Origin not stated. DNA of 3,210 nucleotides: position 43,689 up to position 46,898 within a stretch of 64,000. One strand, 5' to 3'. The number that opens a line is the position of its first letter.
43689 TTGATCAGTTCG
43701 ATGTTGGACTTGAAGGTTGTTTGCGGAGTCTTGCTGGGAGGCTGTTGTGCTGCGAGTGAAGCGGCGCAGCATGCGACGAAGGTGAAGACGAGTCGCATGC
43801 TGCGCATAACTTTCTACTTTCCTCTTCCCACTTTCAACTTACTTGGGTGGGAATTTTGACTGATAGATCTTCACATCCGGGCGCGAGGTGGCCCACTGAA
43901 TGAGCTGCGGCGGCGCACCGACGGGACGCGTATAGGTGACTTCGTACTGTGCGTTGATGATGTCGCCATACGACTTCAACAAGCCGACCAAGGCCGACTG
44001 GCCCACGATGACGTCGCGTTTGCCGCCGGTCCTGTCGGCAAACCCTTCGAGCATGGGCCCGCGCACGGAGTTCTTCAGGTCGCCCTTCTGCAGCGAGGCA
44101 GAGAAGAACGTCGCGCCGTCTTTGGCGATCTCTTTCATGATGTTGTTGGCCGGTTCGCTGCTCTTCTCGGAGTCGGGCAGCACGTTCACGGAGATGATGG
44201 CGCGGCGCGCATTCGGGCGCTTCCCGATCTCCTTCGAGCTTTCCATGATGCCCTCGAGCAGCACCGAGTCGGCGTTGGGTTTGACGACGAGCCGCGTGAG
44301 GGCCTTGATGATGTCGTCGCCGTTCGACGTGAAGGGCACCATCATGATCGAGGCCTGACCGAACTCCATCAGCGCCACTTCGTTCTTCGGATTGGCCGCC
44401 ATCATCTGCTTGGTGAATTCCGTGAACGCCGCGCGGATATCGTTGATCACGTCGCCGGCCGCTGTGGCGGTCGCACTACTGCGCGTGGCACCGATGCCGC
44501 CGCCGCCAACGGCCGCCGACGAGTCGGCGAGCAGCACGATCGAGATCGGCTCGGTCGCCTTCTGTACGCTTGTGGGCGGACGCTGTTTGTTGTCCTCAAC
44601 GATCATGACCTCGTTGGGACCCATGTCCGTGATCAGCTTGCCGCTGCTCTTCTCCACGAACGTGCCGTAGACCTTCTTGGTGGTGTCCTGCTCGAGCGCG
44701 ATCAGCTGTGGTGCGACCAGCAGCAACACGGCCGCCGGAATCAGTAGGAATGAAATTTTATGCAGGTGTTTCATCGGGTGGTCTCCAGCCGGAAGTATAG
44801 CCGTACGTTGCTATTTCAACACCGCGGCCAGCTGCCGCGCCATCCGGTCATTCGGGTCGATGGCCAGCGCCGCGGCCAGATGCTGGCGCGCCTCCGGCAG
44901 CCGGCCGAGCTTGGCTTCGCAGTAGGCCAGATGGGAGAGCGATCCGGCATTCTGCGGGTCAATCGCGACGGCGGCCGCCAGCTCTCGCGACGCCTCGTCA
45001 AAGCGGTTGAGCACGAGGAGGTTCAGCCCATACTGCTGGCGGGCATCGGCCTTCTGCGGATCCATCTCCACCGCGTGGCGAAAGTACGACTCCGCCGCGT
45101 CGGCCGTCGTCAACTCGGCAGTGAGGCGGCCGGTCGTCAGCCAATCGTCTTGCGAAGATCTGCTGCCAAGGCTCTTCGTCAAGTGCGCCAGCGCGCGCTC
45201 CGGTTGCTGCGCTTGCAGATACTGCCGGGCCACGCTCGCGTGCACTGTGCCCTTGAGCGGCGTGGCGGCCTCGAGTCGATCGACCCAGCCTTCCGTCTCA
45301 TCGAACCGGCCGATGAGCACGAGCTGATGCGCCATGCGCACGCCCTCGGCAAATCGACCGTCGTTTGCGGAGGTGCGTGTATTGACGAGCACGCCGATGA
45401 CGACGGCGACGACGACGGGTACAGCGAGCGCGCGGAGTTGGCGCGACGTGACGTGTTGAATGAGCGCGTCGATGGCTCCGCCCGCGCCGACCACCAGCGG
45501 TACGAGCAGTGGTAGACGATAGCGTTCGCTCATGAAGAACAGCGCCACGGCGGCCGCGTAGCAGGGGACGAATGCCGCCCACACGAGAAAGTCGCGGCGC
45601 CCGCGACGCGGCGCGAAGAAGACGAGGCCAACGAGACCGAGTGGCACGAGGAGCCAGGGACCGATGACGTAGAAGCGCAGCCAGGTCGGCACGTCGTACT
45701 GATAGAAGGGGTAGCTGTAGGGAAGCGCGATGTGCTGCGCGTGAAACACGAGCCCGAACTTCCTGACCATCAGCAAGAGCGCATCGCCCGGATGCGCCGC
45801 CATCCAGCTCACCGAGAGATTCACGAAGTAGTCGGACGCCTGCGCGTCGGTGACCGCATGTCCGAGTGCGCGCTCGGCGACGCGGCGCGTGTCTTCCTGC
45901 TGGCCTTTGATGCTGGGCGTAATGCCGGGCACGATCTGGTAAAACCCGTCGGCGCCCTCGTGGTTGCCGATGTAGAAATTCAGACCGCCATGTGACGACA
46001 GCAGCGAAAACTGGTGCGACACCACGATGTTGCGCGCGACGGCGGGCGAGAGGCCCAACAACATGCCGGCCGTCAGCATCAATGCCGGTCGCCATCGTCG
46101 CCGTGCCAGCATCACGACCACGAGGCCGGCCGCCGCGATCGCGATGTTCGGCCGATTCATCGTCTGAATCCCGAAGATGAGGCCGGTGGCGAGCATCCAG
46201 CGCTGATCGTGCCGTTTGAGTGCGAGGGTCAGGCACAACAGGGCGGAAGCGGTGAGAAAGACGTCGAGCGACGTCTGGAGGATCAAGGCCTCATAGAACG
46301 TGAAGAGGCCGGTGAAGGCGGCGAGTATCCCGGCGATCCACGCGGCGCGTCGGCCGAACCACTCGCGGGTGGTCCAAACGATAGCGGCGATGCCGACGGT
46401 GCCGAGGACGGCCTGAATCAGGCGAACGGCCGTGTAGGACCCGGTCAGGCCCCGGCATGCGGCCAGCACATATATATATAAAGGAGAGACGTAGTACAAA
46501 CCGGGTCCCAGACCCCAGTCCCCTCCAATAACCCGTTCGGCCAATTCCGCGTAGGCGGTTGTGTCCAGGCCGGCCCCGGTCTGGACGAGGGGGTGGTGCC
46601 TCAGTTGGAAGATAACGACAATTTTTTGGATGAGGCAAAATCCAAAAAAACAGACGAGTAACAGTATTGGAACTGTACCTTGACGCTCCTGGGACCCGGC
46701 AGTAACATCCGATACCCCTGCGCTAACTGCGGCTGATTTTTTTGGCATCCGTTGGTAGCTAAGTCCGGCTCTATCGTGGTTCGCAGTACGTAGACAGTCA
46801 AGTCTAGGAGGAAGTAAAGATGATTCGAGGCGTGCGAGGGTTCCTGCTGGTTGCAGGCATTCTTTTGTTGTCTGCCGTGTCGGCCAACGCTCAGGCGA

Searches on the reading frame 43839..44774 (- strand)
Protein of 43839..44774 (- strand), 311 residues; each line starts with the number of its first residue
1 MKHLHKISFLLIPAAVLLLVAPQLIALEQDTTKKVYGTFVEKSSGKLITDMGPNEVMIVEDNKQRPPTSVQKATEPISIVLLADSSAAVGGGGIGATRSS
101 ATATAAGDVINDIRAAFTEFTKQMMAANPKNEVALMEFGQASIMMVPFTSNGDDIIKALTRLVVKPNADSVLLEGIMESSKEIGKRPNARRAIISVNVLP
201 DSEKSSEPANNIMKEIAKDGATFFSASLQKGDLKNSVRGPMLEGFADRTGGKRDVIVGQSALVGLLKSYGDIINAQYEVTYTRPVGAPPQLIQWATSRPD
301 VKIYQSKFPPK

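Call 46: search_protein_families(library=pfam, max_evalue=0.00001, proteins=[window:43839-44774:-])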
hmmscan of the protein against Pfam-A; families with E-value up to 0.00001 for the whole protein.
window:43839-44774:- (311 aa): 1 family
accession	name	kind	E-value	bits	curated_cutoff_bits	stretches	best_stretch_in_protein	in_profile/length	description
PF13519.12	VWA_2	-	5.2e-08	33.9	27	1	79-194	1-101/107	von Willebrand factor type A domain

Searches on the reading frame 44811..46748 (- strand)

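Call 46: search_protein_families(library=pfam, max_evalue=0.00001, proteins=[window:44811-46748:-])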
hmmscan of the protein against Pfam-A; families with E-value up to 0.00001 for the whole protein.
window:44811-46748:- (645 aa): 12 families
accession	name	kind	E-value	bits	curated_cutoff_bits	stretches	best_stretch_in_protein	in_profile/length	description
PF13231.12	PMT_2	-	2.3e-13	51.1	26.1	1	88-234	3-152/160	Dolichyl-phosphate-mannose-protein mannosyltransferase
PF14559.12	TPR_19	-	2.7e-11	44.1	25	1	582-642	6-66/68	Tetratricopeptide repeat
PF07719.23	TPR_2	-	1e-10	41.3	27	0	603-634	3-34/34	Tetratricopeptide repeat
PF13432.12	TPR_16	-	5e-08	33.7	32.7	1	575-634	5-64/65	Tetratricopeptide repeat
PF23914.1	TPR_CcmH_CycH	-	8e-08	32.7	42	1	532-630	49-150/158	Cytochrome c-type biogenesis protein H TPR domain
PF13431.12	TPR_17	-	6e-07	29.7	24.4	0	593-622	5-34/34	Tetratricopeptide repeat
PF13414.12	TPR_11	-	6.7e-07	29.3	26.8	0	580-608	7-35/42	TPR repeat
PF13181.12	TPR_8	-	1.4e-06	28.5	25.7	0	550-565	18-33/34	Tetratricopeptide repeat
PF00515.34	TPR_1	-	2e-06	27.8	27.8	0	604-634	4-34/34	Tetratricopeptide repeat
PF13428.12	TPR_14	-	2.1e-06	28.3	23.5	0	606-643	6-43/44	Tetratricopeptide repeat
PF13371.12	TPR_9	-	3.3e-06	27.5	35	0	581-644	9-72/73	Tetratricopeptide repeat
PF12895.13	ANAPC3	-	8e-06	26.5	27.2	0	550-625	6-80/82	Anaphase-promoting complex, cyclosome, subunit 3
